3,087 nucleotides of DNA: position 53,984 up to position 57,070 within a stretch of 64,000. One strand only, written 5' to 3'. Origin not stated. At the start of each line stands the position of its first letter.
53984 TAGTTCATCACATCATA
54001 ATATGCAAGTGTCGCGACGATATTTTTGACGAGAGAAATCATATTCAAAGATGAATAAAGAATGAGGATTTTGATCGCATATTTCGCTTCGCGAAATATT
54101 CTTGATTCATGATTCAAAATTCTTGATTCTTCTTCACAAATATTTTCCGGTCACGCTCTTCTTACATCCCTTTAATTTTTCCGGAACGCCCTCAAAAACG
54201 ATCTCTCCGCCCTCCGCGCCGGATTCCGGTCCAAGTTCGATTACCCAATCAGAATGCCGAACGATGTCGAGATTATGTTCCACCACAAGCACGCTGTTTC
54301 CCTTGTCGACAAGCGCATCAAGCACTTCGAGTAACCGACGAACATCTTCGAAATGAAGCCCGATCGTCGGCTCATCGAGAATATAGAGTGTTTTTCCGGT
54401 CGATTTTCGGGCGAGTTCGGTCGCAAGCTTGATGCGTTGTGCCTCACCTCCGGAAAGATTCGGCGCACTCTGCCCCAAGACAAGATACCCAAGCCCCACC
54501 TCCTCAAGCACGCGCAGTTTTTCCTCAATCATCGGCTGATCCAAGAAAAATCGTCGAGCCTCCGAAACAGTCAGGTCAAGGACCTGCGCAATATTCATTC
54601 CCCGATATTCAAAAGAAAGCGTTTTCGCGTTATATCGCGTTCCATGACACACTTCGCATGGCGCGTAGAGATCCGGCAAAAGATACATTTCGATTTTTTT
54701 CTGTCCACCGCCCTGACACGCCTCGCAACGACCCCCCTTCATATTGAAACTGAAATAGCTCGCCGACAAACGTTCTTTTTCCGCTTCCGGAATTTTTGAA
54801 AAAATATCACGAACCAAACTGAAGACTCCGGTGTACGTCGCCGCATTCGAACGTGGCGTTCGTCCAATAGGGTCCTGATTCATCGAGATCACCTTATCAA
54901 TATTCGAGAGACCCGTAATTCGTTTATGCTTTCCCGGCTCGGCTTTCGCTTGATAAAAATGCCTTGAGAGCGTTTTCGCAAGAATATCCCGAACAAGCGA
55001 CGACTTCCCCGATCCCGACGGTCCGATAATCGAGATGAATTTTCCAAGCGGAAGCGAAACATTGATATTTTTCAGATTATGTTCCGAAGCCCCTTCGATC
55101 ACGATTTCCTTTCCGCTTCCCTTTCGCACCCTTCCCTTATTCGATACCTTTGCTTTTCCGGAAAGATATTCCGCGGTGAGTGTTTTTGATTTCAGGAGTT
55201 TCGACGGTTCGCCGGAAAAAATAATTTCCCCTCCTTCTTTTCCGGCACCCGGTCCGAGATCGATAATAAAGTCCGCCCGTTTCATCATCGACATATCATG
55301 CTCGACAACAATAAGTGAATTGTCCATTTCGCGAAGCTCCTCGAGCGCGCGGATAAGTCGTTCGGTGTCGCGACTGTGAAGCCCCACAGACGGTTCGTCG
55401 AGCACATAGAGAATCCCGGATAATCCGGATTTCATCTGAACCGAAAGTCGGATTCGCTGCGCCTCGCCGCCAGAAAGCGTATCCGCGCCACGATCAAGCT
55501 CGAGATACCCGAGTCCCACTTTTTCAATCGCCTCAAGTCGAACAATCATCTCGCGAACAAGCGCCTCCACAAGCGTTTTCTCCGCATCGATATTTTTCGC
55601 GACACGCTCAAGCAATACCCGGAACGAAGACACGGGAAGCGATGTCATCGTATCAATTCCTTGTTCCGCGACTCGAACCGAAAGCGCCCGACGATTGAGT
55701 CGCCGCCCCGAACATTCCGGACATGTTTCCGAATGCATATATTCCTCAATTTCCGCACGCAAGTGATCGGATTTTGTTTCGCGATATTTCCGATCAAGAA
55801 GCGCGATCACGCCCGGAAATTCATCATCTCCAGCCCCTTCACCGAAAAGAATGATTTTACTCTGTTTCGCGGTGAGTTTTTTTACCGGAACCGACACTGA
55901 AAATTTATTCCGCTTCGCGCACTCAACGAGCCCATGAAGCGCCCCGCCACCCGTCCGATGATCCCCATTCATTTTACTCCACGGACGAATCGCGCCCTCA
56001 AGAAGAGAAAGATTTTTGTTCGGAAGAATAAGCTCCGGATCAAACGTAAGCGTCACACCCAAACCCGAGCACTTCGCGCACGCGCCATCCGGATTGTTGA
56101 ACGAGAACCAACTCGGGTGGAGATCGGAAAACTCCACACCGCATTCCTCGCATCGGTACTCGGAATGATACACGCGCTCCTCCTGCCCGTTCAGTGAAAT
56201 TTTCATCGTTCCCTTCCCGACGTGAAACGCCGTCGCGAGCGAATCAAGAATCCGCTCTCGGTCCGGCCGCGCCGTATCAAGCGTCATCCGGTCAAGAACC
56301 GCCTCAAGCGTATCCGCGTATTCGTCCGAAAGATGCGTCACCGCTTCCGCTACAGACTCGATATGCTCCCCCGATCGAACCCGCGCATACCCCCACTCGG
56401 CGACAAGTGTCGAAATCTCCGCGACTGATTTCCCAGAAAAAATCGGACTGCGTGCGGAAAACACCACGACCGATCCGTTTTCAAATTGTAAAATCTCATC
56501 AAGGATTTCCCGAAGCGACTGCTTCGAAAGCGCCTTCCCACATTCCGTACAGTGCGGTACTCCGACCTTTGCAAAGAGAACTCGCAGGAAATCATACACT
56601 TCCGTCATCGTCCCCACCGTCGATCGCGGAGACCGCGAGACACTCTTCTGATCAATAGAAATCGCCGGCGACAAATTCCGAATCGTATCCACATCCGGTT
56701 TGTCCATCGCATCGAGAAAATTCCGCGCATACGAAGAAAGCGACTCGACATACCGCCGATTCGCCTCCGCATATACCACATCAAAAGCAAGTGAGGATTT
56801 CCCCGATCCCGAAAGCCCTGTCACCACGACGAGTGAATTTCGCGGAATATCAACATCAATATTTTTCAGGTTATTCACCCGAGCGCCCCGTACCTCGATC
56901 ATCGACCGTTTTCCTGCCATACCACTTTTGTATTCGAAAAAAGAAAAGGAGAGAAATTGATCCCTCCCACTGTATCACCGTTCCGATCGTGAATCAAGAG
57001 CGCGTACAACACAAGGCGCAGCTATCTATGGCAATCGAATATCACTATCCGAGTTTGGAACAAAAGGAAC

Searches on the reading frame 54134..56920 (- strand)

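Call 15: search_protein_families(library=pfam, proteins=[window:54134-56920:-], max_evalue=0.001)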
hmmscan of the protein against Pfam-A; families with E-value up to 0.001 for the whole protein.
window:54134-56920:- (928 aa): 19 families
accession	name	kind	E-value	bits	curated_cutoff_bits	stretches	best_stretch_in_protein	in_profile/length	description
PF00005.33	ABC_tran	-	8.8e-21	75.4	25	2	616-649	1-34/137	ABC transporter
PF17755.6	UvrA_DNA-bind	-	1.9e-19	70.4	23.2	1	294-393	1-110/110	UvrA DNA-binding domain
PF02463.25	SMC_N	-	9.3e-15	55.1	40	0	382-553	92-209/220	RecF/RecN/SMC N terminal domain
PF17760.6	UvrA_inter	-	8.3e-12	45.4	23.3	1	134-243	1-107/109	UvrA interaction domain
PF13304.12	AAA_21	-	3.2e-10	41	27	1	818-879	234-295/304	AAA domain, putative AbiEii toxin, Type IV TA system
PF13191.12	AAA_16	-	3.3e-09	37.9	32.6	0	627-660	25-58/167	AAA ATPase domain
PF20703.3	nSTAND1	-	1.3e-08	35.3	27.1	0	627-652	34-59/379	Novel STAND NTPase 1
PF13401.12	AAA_22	-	2.5e-07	31.5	27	0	627-653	6-32/130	AAA domain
PF13555.12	AAA_29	-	1.2e-06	28.6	27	0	628-643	24-39/61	P-loop containing region of AAA domain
PF13481.12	AAA_25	-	1.3e-06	28.6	27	0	23-51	28-56/195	AAA domain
PF03193.22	RsgA_GTPase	-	2.5e-06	27.8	30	0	606-665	86-146/174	RsgA GTPase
PF01637.24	ATPase_2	-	3.3e-06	27.5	33.2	0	627-712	21-107/225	ATPase domain predominantly from Archaea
PF20720.3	nSTAND3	-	1e-05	25.7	27.2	0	627-655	18-46/155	Novel STAND NTPase 3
PF17650.6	RACo_linker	-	4e-05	23.8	26.2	0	495-542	7-47/86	RACo linker region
PF13671.12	AAA_33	-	6.2e-05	23.8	27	0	630-648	3-21/143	AAA domain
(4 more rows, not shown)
